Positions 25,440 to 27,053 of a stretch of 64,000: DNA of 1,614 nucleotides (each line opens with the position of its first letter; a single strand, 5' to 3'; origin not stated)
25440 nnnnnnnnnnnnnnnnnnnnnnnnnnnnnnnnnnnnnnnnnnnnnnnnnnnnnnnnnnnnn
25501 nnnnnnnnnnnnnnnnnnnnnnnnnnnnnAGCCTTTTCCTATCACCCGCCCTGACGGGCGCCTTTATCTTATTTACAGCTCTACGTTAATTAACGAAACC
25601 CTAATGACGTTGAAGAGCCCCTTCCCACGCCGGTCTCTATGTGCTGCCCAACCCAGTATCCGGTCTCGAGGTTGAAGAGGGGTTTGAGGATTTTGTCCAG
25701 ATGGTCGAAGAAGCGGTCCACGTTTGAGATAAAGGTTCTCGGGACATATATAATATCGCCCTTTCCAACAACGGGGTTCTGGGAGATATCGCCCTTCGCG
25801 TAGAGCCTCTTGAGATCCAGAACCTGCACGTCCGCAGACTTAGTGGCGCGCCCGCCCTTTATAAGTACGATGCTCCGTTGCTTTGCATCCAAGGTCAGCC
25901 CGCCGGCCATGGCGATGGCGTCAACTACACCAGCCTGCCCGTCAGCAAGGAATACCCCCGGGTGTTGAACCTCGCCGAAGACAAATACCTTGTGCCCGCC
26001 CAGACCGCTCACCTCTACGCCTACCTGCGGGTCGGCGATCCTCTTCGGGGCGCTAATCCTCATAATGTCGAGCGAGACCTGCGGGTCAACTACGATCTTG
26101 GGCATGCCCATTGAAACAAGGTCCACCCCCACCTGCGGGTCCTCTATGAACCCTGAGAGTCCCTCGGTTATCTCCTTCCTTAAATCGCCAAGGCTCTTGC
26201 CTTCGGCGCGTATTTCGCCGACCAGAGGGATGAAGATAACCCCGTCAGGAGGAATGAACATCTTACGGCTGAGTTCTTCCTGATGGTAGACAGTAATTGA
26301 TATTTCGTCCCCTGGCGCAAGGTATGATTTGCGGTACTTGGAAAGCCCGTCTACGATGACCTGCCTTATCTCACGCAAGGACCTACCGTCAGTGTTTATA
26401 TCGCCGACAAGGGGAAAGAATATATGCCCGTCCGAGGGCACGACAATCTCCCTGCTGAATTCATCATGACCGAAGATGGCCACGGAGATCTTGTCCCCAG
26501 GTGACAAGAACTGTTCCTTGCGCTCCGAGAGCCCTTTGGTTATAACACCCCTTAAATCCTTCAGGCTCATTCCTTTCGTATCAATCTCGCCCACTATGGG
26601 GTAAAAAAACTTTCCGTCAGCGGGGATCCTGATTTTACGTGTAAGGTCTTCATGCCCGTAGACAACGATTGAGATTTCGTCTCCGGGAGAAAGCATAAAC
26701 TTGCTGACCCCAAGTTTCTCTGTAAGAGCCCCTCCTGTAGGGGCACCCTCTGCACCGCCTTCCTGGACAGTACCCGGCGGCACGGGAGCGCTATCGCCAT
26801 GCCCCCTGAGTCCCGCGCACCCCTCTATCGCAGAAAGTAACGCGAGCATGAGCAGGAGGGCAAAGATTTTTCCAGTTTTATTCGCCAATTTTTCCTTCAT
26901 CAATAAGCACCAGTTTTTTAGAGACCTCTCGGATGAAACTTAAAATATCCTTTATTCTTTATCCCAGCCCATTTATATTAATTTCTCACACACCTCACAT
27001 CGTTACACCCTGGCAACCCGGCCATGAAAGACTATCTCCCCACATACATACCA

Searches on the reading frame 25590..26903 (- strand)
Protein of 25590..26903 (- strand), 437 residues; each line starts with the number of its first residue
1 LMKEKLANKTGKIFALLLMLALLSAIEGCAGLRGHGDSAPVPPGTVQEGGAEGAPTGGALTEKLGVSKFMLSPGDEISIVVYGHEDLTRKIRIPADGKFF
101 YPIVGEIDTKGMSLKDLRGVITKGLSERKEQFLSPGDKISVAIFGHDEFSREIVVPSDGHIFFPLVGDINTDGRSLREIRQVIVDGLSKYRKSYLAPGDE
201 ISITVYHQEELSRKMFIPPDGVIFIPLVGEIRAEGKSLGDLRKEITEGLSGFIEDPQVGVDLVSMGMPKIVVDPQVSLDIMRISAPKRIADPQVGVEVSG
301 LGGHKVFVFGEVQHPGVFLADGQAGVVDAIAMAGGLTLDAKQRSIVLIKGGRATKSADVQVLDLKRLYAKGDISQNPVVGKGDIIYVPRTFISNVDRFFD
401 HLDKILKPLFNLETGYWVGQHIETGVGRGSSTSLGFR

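Call 9: search_protein_families(library=pfam, proteins=[window:25590-26903:-], max_evalue=0.001)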
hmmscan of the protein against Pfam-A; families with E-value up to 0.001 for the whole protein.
window:25590-26903:- (437 aa): 3 families
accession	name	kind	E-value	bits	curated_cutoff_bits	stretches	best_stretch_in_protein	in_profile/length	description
PF02563.21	Poly_export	-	6.5e-50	167.7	28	3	195-262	9-76/77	Polysaccharide biosynthesis/export protein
PF10531.15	SLBB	-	7.1e-12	45.4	27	1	305-352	1-47/55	SLBB domain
PF22461.2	SLBB_2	-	3e-11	43.7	27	1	305-387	2-79/79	SLBB domain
